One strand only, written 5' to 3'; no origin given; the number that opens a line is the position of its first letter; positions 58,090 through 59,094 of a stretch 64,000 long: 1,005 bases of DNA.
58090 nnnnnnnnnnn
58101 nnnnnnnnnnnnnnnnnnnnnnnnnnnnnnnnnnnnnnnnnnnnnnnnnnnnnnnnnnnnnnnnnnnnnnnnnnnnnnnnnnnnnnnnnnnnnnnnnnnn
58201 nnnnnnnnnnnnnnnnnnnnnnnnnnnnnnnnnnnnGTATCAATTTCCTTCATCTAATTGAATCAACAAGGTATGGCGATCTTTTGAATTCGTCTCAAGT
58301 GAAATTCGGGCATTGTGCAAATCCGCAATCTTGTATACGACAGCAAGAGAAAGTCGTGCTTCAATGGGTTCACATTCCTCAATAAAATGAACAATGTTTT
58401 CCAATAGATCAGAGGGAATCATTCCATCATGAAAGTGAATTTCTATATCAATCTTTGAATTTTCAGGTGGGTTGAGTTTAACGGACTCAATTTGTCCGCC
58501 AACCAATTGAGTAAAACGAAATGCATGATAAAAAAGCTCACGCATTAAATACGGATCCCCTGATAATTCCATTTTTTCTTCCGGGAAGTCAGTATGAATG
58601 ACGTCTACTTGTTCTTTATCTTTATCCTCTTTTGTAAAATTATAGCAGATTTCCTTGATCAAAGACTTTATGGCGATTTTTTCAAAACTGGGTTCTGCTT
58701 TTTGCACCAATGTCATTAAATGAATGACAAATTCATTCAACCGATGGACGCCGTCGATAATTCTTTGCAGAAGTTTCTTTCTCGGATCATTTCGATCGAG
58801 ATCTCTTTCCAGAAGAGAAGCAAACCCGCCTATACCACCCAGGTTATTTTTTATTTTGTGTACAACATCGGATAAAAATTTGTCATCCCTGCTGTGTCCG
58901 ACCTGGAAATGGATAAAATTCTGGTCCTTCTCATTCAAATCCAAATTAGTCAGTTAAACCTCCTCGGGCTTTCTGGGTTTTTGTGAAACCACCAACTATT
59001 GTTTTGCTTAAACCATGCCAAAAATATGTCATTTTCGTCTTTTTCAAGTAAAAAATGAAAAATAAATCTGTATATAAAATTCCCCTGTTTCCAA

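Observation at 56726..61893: Two strong and one weaker sigma-54 promoter candidates placed in front of the signalling genes, flanking their own activator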

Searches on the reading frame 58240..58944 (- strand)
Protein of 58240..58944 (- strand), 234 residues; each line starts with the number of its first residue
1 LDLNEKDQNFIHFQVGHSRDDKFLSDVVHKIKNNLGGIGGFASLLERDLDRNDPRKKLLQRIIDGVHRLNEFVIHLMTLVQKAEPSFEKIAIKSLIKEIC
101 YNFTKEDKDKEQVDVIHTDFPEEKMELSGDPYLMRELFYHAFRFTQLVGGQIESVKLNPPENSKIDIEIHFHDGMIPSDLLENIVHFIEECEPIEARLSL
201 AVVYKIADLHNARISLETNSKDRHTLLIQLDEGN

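Call 6: search_protein_families(library=pfam, proteins=[window:58240-58944:-])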
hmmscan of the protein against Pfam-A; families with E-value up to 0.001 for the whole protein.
window:58240-58944:- (234 aa): 2 families
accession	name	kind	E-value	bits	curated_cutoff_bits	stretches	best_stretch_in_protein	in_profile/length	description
PF00512.31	HisKA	-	4.1e-08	33.6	26.9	1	22-79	4-60/66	His Kinase A (phospho-acceptor) domain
PF08650.15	DASH_Dad4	-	0.00016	22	29.8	1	56-94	10-48/71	DASH complex subunit Dad4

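Call 35: search_solved_structures(query=window:58240-58944:-, max_evalue=1)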
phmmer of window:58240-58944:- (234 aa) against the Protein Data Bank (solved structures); distinct sequences matched with E-value up to 1: 5.
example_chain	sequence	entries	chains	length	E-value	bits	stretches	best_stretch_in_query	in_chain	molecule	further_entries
3a0r_A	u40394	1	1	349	6e-05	26.4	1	25-217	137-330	Sensor protein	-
9jfj_A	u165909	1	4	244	8.8e-05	25.8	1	25-219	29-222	Sensor histidine kinase ZraS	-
7z8n_A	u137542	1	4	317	0.015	18.5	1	21-152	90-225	Histidine kinase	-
3d36_A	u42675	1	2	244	0.1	15.8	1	25-99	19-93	Sporulation kinase B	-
3jz3_A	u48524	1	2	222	0.21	14.8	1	19-159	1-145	Sensor protein qseC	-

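Call 39: search_protein_families(library=ncbifam, max_evalue=1e-10, proteins=[window:58240-58944:-])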
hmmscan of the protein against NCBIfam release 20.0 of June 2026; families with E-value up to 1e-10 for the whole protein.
window:58240-58944:- (234 aa): 1 family
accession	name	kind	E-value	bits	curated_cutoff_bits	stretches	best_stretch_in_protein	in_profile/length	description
NF008468.0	PRK11360.1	equivalog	7.7e-12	44.4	646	1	22-220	398-596/616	two-component system sensor histidine kinase AtoS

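Call 53: find_homologous_proteins(query=window:58240-58944:-, max_evalue=1e-10)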
Query window:58240-58944:- (234 aa): 43 proteins with E <= 1e-10 among 359 candidates.
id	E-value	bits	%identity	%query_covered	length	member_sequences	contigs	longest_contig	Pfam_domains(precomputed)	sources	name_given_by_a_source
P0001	2.4e-150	517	100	100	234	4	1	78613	PF00512.32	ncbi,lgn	-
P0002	5.7e-128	444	88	100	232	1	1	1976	PF00512.32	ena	-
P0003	1.6e-112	393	86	88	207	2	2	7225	-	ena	-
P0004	2.6e-87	311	61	99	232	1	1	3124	PF00512.32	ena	-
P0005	7.9e-64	234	48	94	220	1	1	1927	PF00512.32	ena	-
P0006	2.5e-61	226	46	99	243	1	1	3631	PF00512.32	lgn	-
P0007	2.5e-61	226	50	92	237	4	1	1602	PF00512.32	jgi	-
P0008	2.9e-56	209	45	100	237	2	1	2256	PF00512.32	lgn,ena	-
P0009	5.9e-54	201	47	90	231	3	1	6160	PF00512.32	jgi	-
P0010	1.1e-53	201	46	91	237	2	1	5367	PF00512.32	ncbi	-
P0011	2.2e-53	200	46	91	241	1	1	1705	PF00512.32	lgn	-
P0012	4.5e-53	199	44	91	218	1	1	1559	PF00512.32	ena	-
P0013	8.5e-53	198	47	92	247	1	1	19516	PF00512.32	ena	-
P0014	5.0e-52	195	44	99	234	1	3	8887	PF00512.32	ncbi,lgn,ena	ncbi:MAG: histidine kinase dimerization/phospho-acceptor domain-containing protein [bacterium]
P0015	7.7e-52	195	42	91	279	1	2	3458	PF00512.32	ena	-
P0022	3.3e-49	186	43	91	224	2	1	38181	-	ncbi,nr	ncbi:hypothetical protein JW824_07460 [bacterium]|nr:hypothetical protein [bacterium] RQV95063.1 MAG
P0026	1.4e-47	181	43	91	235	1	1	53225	-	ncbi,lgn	-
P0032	4.2e-42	163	41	90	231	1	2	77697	-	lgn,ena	-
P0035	1.1e-38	152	38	91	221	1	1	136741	PF00512.32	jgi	jgi:signal transduction histidine kinase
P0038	1.9e-35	141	37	91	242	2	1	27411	PF00512.32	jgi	-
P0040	5.2e-32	130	37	88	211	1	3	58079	PF00512.32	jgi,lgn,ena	-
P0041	2.2e-30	124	36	87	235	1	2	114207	PF00512.32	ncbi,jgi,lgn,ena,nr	ncbi:MAG TPA: hypothetical protein ENN03_05335 [bacterium]|nr:hypothetical protein [bacterium]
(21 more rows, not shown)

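Call 54: find_encoding_contigs(protein=P0001, flank=10000, max_places=2)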
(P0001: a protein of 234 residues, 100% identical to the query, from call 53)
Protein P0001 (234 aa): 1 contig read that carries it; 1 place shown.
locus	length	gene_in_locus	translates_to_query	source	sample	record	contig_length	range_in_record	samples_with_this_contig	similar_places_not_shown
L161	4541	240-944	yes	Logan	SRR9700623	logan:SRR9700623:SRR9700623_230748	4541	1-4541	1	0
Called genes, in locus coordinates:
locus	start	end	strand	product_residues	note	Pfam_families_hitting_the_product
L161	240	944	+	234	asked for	PF00512:HisKA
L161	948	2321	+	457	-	PF00072:Response_reg, PF00158:Sigma54_activat, PF14532:Sigma54_activ_2, PF00004:AAA (weak), PF07724:AAA_2 (weak), PF07728:AAA_5, PF25601:AAA_lid_14, PF02954:HTH_8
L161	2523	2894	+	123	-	PF00072:Response_reg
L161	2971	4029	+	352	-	PF00072:Response_reg, PF00989:PAS, PF13188:PAS_8 (weak), PF08448:PAS_4, PF13426:PAS_9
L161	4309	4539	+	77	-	?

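Call 55: find_encoding_contigs(protein=P0022, flank=10000, max_places=1)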
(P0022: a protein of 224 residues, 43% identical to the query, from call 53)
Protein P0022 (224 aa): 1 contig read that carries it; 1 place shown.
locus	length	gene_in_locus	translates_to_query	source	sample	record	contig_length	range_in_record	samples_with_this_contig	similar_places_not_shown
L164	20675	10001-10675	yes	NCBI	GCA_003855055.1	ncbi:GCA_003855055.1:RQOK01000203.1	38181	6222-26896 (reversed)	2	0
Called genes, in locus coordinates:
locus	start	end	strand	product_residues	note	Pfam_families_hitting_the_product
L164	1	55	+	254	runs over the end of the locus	PF00977:His_biosynth, PF01207:Dus (faint), PF02581:TMP-TENI (faint), PF05690:ThiG (faint)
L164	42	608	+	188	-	-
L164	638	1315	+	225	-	PF04028:DUF374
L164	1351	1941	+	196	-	PF00588:SpoU_methylase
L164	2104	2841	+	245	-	PF01135:PCMT, PF00398:RrnaAD (weak), PF13649:Methyltransf_25 (weak), PF13847:Methyltransf_31 (weak), PF08241:Methyltransf_11 (faint)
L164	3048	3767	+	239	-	PF04024:PspC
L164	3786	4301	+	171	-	PF18917:LiaI-LiaF-like_TM1, PF22570:LiaF-TM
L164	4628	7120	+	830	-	PF00989:PAS, PF13426:PAS_9, PF00989:PAS, PF08447:PAS_3, PF13426:PAS_9, PF00512:HisKA (weak), PF02518:HATPase_c, PF00072:Response_reg, +2 more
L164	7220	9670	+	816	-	PF00989:PAS (faint), PF13426:PAS_9 (weak), PF02518:HATPase_c, PF00072:Response_reg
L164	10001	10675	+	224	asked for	-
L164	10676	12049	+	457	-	PF00072:Response_reg, PF00158:Sigma54_activat, PF14532:Sigma54_activ_2, PF07724:AAA_2 (faint), PF07728:AAA_5, PF25601:AAA_lid_14, PF02954:HTH_8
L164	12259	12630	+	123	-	PF00072:Response_reg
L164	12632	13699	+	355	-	PF00072:Response_reg, PF00989:PAS, PF08448:PAS_4 (weak), PF13426:PAS_9, PF24820:Diguanyl_cycl_sensor (weak), PF00512:HisKA (weak)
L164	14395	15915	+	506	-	PF00501:AMP-binding, PF13193:AMP-binding_C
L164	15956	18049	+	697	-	PF00009:GTP_EFTU, PF03144:GTP_EFTU_D2, PF22042:EF-G_D2, PF14492:EFG_III, PF03764:EFG_IV, PF00679:EFG_C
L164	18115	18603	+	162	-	PF04677:CwfJ_C_1 (weak), PF11969:DcpS_C, PF01230:HIT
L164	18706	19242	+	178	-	PF00160:Pro_isomerase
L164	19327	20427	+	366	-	PF18152:DAHP_snth_FXD, PF00793:DAHP_synth_1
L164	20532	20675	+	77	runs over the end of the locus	PF14358:DUF4405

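Call 56: find_encoding_contigs(protein=P0026, flank=10000, max_places=1)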
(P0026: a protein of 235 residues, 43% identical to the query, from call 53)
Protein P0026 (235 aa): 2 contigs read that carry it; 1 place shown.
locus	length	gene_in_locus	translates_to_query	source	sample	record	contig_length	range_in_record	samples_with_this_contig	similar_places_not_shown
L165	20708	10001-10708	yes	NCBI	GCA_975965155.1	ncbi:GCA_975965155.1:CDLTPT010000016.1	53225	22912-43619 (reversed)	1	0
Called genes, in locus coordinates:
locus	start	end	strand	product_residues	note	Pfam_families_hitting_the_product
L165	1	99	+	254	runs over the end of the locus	PF00977:His_biosynth, PF02581:TMP-TENI (faint), PF05690:ThiG (faint)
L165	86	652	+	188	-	-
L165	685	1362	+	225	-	PF04028:DUF374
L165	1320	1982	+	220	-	PF00588:SpoU_methylase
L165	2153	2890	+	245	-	PF01135:PCMT, PF13649:Methyltransf_25 (weak), PF13847:Methyltransf_31 (weak)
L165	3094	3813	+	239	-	PF04024:PspC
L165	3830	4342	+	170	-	PF18917:LiaI-LiaF-like_TM1, PF22570:LiaF-TM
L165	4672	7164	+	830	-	PF08447:PAS_3 (faint), PF08448:PAS_4 (faint), PF13426:PAS_9, PF00989:PAS, PF13426:PAS_9, PF00512:HisKA (weak), PF02518:HATPase_c, PF00072:Response_reg, +1 more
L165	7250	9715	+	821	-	PF00989:PAS (faint), PF08447:PAS_3 (faint), PF13426:PAS_9 (weak), PF02518:HATPase_c, PF00072:Response_reg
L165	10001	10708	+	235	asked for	-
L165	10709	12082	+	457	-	PF00072:Response_reg, PF00158:Sigma54_activat, PF14532:Sigma54_activ_2, PF07724:AAA_2 (faint), PF07728:AAA_5, PF25601:AAA_lid_14, PF02954:HTH_8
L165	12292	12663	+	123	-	PF00072:Response_reg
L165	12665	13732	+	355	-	PF00072:Response_reg, PF13188:PAS_8 (faint), PF00989:PAS, PF08448:PAS_4, PF13426:PAS_9, PF24820:Diguanyl_cycl_sensor (weak), PF00512:HisKA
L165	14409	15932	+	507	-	PF00501:AMP-binding, PF13193:AMP-binding_C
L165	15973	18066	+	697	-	PF00009:GTP_EFTU, PF03144:GTP_EFTU_D2, PF22042:EF-G_D2, PF14492:EFG_III, PF03764:EFG_IV, PF00679:EFG_C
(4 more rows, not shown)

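Call 57: find_encoding_contigs(protein=P0032, flank=10000, max_places=1)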
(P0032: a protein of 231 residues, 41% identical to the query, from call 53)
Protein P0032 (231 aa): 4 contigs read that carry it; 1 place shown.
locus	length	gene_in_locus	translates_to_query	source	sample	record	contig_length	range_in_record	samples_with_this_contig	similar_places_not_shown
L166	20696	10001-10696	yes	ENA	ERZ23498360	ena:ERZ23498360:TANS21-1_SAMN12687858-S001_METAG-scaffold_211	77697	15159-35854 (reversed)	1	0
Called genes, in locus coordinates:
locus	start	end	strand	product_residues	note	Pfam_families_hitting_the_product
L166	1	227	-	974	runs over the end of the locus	PF03176:MMPL, PF02355:SecD_SecF_C, PF02460:Patched (weak)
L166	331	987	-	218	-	PF00440:TetR_N, PF08359:TetR_C_4 (weak)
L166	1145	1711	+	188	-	-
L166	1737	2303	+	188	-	PF00588:SpoU_methylase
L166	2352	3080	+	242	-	PF01135:PCMT, PF13489:Methyltransf_23 (weak), PF13847:Methyltransf_31 (weak), PF13649:Methyltransf_25 (weak)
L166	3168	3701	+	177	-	PF04024:PspC, PF18917:LiaI-LiaF-like_TM1 (faint)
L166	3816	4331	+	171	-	PF18917:LiaI-LiaF-like_TM1, PF22570:LiaF-TM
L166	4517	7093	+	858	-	PF00989:PAS, PF13188:PAS_8, PF13426:PAS_9, PF00989:PAS, PF13426:PAS_9, PF08447:PAS_3, PF02518:HATPase_c, PF00072:Response_reg, +4 more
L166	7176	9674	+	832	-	PF00989:PAS (weak), PF13426:PAS_9, PF08447:PAS_3 (faint), PF13426:PAS_9, PF00512:HisKA (weak), PF02518:HATPase_c, PF00072:Response_reg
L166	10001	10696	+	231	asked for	-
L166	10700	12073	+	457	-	PF00072:Response_reg, PF00158:Sigma54_activat, PF14532:Sigma54_activ_2, PF07728:AAA_5 (weak), PF25601:AAA_lid_14, PF02954:HTH_8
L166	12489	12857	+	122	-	PF00072:Response_reg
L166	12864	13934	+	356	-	PF00072:Response_reg, PF00989:PAS, PF13188:PAS_8, PF08448:PAS_4, PF13426:PAS_9, PF24820:Diguanyl_cycl_sensor, PF00512:HisKA (faint)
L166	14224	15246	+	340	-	-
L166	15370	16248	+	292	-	PF03755:YicC-like_N, PF08340:YicC-like_C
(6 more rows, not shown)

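Call 58: find_encoding_contigs(protein=P0035, flank=10000, max_places=1)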
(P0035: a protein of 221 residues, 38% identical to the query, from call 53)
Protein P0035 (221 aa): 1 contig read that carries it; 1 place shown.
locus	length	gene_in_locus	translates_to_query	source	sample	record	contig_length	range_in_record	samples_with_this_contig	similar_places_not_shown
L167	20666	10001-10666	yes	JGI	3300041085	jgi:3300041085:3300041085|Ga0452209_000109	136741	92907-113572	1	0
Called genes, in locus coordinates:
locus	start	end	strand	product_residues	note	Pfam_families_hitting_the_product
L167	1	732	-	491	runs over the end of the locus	PF03062:MBOAT, PF13813:MBOAT_2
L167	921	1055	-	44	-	-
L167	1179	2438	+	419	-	PF01408:GFO_IDH_MocA, PF22725:GFO_IDH_MocA_C3 (weak)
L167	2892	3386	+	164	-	-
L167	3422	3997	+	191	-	PF00588:SpoU_methylase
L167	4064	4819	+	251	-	PF01135:PCMT, PF08241:Methyltransf_11 (faint), PF00398:RrnaAD (weak), PF13847:Methyltransf_31 (weak), PF13649:Methyltransf_25 (weak)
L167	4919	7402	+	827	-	PF00989:PAS, PF13426:PAS_9, PF00989:PAS, PF08447:PAS_3, PF13426:PAS_9, PF00512:HisKA, PF02518:HATPase_c, PF00072:Response_reg, +4 more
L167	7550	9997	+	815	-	PF00989:PAS (faint), PF13426:PAS_9, PF00512:HisKA (faint), PF13426:PAS_9 (weak), PF02518:HATPase_c, PF00072:Response_reg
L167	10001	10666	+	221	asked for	PF00512:HisKA (weak)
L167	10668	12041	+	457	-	PF00072:Response_reg, PF00158:Sigma54_activat, PF14532:Sigma54_activ_2, PF00004:AAA (faint), PF07724:AAA_2 (weak), PF07728:AAA_5, PF25601:AAA_lid_14, PF02954:HTH_8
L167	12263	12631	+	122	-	PF00072:Response_reg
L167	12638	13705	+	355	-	PF00072:Response_reg, PF00989:PAS, PF13188:PAS_8 (weak), PF08448:PAS_4 (weak), PF13426:PAS_9, PF00512:HisKA (weak)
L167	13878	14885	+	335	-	-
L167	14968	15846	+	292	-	PF03755:YicC-like_N, PF08340:YicC-like_C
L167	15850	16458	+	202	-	PF00625:Guanylate_kin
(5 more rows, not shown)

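Call 59: find_encoding_contigs(protein=P0040, flank=10000, max_places=1)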
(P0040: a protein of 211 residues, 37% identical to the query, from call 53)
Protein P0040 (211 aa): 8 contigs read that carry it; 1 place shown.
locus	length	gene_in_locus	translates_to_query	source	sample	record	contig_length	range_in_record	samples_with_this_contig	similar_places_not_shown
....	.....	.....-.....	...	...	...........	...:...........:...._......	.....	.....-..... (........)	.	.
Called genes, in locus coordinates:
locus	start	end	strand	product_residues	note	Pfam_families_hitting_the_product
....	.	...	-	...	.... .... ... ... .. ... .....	-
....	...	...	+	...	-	-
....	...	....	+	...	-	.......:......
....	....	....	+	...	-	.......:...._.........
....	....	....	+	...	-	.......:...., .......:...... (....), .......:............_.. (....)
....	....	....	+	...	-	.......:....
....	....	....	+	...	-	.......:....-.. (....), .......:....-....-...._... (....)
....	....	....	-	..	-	-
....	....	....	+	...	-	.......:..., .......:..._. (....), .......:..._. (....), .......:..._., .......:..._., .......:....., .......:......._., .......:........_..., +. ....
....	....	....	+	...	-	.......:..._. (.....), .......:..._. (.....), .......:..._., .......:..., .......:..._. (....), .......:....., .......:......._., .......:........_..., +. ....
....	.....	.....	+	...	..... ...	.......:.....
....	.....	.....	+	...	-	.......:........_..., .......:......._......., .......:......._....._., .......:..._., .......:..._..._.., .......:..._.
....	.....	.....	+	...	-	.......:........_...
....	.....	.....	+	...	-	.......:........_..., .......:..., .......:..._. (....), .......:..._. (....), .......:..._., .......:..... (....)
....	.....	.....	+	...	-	-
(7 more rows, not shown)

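Call 60: find_encoding_contigs(protein=P0041, flank=10000, max_places=1)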
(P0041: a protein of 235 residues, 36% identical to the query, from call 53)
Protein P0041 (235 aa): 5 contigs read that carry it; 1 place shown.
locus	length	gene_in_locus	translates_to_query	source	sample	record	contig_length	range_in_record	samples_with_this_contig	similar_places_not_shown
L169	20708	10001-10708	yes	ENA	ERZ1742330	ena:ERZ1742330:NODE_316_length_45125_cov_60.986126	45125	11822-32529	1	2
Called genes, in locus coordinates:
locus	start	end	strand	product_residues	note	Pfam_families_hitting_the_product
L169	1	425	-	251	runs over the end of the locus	PF23023:Anti-Pycsar_Apyc1, PF00753:Lactamase_B, PF12706:Lactamase_B_2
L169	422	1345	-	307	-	PF01073:3Beta_HSD, PF01370:Epimerase, PF02719:Polysacc_synt_2, PF04321:RmlD_sub_bind, PF13460:NAD_binding_10 (weak), PF16363:GDP_Man_Dehyd, PF07993:NAD_binding_4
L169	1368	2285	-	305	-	PF01557:FAA_hydrolase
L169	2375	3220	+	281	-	PF01135:PCMT, PF00398:RrnaAD (weak), PF13649:Methyltransf_25 (weak), PF13847:Methyltransf_31 (weak)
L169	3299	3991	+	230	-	PF04024:PspC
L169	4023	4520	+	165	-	PF22570:LiaF-TM (weak), PF18917:LiaI-LiaF-like_TM1, PF22570:LiaF-TM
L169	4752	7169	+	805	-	PF00989:PAS, PF08448:PAS_4, PF13188:PAS_8, PF13426:PAS_9, PF00989:PAS, PF13426:PAS_9, PF02518:HATPase_c, PF00072:Response_reg, +3 more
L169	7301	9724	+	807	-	PF00989:PAS (faint), PF13426:PAS_9 (faint), PF02518:HATPase_c, PF00072:Response_reg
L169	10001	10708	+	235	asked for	PF00512:HisKA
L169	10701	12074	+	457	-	PF00072:Response_reg, PF00158:Sigma54_activat, PF14532:Sigma54_activ_2, PF07724:AAA_2 (weak), PF07728:AAA_5 (weak), PF25601:AAA_lid_14, PF02954:HTH_8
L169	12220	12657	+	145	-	PF00072:Response_reg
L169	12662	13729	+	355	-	PF00072:Response_reg, PF00512:HisKA (faint), PF00989:PAS, PF08448:PAS_4 (weak), PF13426:PAS_9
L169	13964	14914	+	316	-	PF13349:DUF4097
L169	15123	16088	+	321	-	PF03706:LPG_synthase_TM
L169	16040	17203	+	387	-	-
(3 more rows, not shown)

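Call 61: find_encoding_contigs(protein=P0038, flank=10000, max_places=1)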
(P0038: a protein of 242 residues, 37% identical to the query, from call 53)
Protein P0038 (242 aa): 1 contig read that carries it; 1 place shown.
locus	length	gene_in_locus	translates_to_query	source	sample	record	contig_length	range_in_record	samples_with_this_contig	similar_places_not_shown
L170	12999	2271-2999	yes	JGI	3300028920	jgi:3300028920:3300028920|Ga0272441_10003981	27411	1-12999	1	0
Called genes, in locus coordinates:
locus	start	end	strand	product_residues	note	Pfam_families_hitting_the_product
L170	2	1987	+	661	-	?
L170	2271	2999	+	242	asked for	PF00512:HisKA (weak)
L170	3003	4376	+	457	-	PF00072:Response_reg, PF00158:Sigma54_activat, PF14532:Sigma54_activ_2, PF07724:AAA_2 (weak), PF07728:AAA_5, PF25601:AAA_lid_14, PF02954:HTH_8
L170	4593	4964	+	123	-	PF00072:Response_reg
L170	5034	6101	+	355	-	PF00072:Response_reg, PF00512:HisKA (faint), PF00989:PAS, PF13188:PAS_8 (weak), PF08448:PAS_4, PF13426:PAS_9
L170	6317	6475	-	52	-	-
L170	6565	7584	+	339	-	-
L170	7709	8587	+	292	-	PF03755:YicC-like_N, PF08340:YicC-like_C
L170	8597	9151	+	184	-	PF00625:Guanylate_kin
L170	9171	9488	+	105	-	PF01192:RNA_pol_Rpb6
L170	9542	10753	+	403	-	PF02441:Flavoprotein, PF04127:DFP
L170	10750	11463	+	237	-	PF03167:UDG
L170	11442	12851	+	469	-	PF00772:DnaB, PF13481:AAA_25, PF03796:DnaB_C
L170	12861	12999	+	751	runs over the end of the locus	PF13328:HD_4, PF01966:HD, PF04607:RelA_SpoT, PF02824:TGS, PF19296:RelA_AH, PF28438:RelA_RIS, PF13291:ACT_4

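Call 62: find_encoding_contigs(protein=P0013, flank=10000, max_places=1)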
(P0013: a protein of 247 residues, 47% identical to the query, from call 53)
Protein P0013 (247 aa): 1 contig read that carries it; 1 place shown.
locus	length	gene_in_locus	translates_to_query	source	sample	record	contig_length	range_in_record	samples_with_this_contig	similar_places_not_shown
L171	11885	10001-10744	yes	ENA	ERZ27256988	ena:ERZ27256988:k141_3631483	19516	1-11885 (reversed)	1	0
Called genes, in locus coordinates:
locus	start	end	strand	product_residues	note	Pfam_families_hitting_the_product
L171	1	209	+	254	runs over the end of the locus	PF00977:His_biosynth, PF02581:TMP-TENI (faint), PF05690:ThiG (faint)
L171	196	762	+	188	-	-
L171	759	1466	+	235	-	PF04028:DUF374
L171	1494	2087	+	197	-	PF00588:SpoU_methylase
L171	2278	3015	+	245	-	PF01135:PCMT, PF00398:RrnaAD (weak), PF13489:Methyltransf_23 (faint), PF13649:Methyltransf_25, PF13847:Methyltransf_31, PF08241:Methyltransf_11 (weak)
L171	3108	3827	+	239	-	PF04024:PspC, PF04647:AgrB (weak), PF04024:PspC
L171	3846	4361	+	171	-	PF22570:LiaF-TM, PF18917:LiaI-LiaF-like_TM1 (weak)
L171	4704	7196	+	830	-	PF00989:PAS, PF13188:PAS_8 (weak), PF13426:PAS_9, PF00989:PAS, PF08447:PAS_3, PF13426:PAS_9, PF02518:HATPase_c, PF00072:Response_reg, +2 more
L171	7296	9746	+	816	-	PF00989:PAS (faint), PF08448:PAS_4 (faint), PF08447:PAS_3 (faint), PF13426:PAS_9 (weak), PF02518:HATPase_c, PF00072:Response_reg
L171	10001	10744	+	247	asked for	PF00512:HisKA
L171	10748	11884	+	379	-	?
